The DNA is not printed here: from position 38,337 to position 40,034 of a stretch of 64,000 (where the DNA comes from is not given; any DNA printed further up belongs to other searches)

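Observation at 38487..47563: Sugar-type ABC importer fused to a TcuA-like / PrpD-like / PrpB-like module: a candidate uncharacterised tricarboxylate or branched organic-acid pathway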

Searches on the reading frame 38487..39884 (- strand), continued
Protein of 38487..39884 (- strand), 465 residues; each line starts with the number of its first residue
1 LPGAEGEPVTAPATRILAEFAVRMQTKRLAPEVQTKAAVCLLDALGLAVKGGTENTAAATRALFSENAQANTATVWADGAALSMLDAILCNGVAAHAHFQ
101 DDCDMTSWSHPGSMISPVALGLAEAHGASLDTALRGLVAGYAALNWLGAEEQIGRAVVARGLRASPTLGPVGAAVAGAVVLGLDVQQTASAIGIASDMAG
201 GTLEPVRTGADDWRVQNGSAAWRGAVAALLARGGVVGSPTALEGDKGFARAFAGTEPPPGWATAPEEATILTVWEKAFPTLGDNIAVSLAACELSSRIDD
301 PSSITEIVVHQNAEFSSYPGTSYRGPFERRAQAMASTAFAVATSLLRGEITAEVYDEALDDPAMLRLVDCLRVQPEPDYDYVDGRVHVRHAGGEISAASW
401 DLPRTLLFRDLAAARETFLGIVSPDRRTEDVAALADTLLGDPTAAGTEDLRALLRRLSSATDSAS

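Call 43: find_encoding_contigs(protein=P0011, flank=10000, max_places=1)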
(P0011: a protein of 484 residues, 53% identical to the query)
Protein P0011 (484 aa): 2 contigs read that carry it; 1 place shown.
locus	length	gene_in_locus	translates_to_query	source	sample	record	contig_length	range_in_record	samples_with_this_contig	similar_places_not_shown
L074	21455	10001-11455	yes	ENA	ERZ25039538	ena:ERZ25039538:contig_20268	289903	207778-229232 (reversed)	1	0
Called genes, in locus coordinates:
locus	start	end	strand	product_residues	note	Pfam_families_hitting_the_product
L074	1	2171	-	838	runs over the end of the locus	-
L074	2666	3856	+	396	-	PF00144:Beta-lactamase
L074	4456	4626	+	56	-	-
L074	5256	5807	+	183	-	-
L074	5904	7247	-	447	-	PF06863:DUF1254, PF06742:DUF1214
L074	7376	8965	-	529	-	PF13185:GAF_2 (faint), PF00990:GGDEF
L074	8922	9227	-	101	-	PF03176:MMPL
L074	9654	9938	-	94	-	-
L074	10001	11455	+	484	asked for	PF03972:MmgE_PrpD_N, PF19305:MmgE_PrpD_C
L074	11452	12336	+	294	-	PF13714:PEP_mutase, PF00463:ICL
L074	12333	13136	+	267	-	PF00106:adh_short, PF08659:KR, PF13561:adh_short_C2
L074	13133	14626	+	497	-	PF00890:FAD_binding_2, PF01266:DAO, PF01494:FAD_binding_3 (faint), PF03486:HI0933_like (faint), PF07992:Pyr_redox_2 (weak), PF12831:FAD_oxidored, PF13450:NAD_binding_8 (weak)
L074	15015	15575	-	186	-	PF07638:Sigma70_ECF, PF04542:Sigma70_r2, PF08281:Sigma70_r4_2, PF04545:Sigma70_r4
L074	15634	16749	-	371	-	PF00487:FA_desaturase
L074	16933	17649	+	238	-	PF13185:GAF_2 (weak), PF03861:ANTAR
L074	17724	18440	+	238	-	PF01590:GAF, PF13185:GAF_2, PF03861:ANTAR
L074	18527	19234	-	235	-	PF03006:HlyIII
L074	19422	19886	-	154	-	PF02310:B12-binding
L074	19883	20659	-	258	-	PF01642:MM_CoA_mutase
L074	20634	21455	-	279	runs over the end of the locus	PF01642:MM_CoA_mutase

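Call 44: find_encoding_contigs(protein=P0021, flank=10000, max_places=1)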
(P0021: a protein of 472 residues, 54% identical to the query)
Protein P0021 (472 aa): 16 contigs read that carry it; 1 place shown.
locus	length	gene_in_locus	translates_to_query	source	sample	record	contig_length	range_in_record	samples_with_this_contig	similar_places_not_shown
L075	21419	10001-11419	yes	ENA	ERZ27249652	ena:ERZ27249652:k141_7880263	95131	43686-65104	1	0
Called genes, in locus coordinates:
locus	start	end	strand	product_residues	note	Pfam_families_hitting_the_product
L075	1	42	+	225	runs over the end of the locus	PF00561:Abhydrolase_1 (faint), PF12697:Abhydrolase_6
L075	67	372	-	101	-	-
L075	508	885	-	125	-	-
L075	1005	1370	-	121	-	PF00903:Glyoxalase (weak), PF18029:Glyoxalase_6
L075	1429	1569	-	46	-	-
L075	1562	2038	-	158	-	PF00440:TetR_N (weak), PF21597:TetR_C_43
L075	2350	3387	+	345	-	PF00248:Aldo_ket_red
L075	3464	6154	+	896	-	PF04185:Phosphoesterase, PF21783:YNCE (faint), PF10282:Lactonase (faint), PF22494:choice_anch_I (faint)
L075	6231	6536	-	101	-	-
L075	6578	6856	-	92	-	-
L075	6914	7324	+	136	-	PF07883:Cupin_2, PF02311:AraC_binding (weak)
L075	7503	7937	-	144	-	-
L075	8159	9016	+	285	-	PF00583:Acetyltransf_1, PF13673:Acetyltransf_10, PF13508:Acetyltransf_7, PF08445:FR47 (weak)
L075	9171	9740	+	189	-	-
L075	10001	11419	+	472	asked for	PF03972:MmgE_PrpD_N, PF19305:MmgE_PrpD_C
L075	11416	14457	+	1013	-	PF01582:TIR (weak), PF13676:TIR_2, PF25174:Beta-prop_THOC3, PF23381:Beta-prop_IFT122_1st, PF23381:Beta-prop_IFT122_1st, PF25174:Beta-prop_THOC3, PF23381:Beta-prop_IFT122_1st, PF25174:Beta-prop_THOC3, +23 more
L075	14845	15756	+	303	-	PF13714:PEP_mutase, PF00463:ICL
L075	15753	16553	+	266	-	PF00106:adh_short, PF08659:KR, PF13561:adh_short_C2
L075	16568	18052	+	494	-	PF00890:FAD_binding_2, PF01266:DAO, PF01494:FAD_binding_3 (faint), PF03486:HI0933_like (faint), PF07992:Pyr_redox_2 (weak), PF12831:FAD_oxidored, PF13450:NAD_binding_8 (weak)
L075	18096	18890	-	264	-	PF00378:ECH_1, PF16113:ECH_2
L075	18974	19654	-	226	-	PF00440:TetR_N, PF17932:TetR_C_24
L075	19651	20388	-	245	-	PF00106:adh_short, PF01370:Epimerase (weak), PF08659:KR, PF13561:adh_short_C2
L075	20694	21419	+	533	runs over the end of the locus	PF00501:AMP-binding, PF13193:AMP-binding_C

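Call 95: search_protein_families(library=ncbifam, proteins=[L067:15161-16000:+, L068:11405-12220:+, L069:2574-3389:-, L072:12234-13061:-], max_evalue=0.001)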
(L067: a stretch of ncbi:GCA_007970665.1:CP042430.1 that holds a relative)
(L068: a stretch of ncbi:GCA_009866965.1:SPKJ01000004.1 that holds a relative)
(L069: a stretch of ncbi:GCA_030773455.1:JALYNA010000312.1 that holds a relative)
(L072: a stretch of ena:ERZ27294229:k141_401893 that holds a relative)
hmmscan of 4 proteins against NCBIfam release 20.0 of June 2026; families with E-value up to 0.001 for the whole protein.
L067:15161-16000:+ (279 aa): 0 families

L068:11405-12220:+ (271 aa): 0 families

L069:2574-3389:- (271 aa): 0 families

L072:12234-13061:- (275 aa): 0 families
